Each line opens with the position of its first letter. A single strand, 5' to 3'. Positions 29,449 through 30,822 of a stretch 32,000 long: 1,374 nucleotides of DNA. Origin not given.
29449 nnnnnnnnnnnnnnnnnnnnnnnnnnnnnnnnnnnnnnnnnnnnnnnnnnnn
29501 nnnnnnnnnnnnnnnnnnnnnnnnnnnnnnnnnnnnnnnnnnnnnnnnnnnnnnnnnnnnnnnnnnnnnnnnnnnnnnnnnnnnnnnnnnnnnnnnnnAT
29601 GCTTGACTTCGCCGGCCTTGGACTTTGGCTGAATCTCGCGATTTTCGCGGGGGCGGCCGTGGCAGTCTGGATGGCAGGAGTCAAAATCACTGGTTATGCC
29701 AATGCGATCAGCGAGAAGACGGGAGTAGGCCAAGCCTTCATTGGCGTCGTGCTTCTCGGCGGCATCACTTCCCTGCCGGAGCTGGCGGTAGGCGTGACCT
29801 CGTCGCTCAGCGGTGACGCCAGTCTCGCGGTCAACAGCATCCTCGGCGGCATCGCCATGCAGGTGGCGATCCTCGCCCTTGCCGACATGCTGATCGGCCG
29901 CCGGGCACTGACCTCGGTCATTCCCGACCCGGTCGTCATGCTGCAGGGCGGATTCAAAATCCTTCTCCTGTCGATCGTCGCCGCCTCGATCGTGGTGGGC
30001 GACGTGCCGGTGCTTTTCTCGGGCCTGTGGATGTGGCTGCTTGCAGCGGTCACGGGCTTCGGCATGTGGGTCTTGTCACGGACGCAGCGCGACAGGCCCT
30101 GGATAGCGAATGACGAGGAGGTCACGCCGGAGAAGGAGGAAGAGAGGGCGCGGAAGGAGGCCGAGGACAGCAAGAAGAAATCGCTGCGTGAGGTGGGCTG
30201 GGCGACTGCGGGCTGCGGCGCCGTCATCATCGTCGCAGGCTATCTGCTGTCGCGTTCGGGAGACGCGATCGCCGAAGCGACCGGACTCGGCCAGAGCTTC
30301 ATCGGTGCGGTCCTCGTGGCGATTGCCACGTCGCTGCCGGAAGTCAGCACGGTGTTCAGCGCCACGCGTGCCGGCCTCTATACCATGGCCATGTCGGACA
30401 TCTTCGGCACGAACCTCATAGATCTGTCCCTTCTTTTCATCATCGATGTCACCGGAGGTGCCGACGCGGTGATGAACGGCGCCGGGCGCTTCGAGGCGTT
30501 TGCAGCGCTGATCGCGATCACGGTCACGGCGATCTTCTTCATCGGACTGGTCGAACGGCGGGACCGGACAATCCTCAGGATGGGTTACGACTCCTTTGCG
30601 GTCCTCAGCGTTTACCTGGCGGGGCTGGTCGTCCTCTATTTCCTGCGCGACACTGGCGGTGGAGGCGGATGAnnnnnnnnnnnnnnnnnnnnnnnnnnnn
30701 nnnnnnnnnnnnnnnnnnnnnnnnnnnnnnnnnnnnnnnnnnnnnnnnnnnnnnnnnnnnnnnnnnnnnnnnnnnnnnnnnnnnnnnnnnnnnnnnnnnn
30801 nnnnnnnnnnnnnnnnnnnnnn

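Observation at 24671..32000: Candidate self-contained periplasmic oxidation-to-oxygen module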

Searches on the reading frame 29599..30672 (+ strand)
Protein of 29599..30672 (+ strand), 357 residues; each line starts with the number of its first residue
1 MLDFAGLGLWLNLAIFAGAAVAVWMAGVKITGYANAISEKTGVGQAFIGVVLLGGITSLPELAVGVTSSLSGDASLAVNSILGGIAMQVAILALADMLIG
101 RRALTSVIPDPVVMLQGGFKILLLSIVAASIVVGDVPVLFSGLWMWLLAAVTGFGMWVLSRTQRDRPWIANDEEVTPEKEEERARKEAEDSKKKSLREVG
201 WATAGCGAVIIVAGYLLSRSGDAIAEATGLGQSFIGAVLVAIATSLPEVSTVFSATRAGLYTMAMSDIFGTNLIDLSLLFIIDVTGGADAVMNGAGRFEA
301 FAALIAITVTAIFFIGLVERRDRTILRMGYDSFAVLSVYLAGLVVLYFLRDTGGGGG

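Call 8: search_protein_families(library=pfam, proteins=[window:29599-30672:+], max_evalue=0.01)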
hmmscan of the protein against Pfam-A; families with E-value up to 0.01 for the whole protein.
window:29599-30672:+ (357 aa): 1 family
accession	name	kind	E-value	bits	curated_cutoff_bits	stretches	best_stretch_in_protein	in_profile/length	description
PF01699.29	Na_Ca_ex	-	4.8e-19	69.2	24.9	2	204-347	7-150/151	Sodium/calcium exchanger protein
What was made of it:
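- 29599..30672 (+): SMb21369: CaCA-family cation exchanger embedded in the operon, 357 aa. Pfam Na_Ca_ex with two stretches (call 8).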

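Call 9: search_protein_families(library=ncbifam, proteins=[window:29599-30672:+], max_evalue=0.01)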
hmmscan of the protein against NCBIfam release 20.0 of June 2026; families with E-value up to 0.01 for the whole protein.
window:29599-30672:+ (357 aa): 4 families
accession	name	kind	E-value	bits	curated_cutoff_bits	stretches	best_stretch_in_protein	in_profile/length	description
TIGR00367.1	TIGR00367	hypoth_equivalog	2.1e-20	73.1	179.65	1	34-340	26-310/312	calcium/sodium antiporter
NF008005.0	PRK10734.1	equivalog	2.2e-14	53.4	432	1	34-349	26-319/325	calcium/sodium antiporter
TIGR00846.1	caca2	superfamily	2.1e-05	23.5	317.45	1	180-253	214-284/372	calcium/proton exchanger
TIGR00378.1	cax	equivalog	5.1e-05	22.6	211.15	0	181-271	188-278/349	calcium/proton exchanger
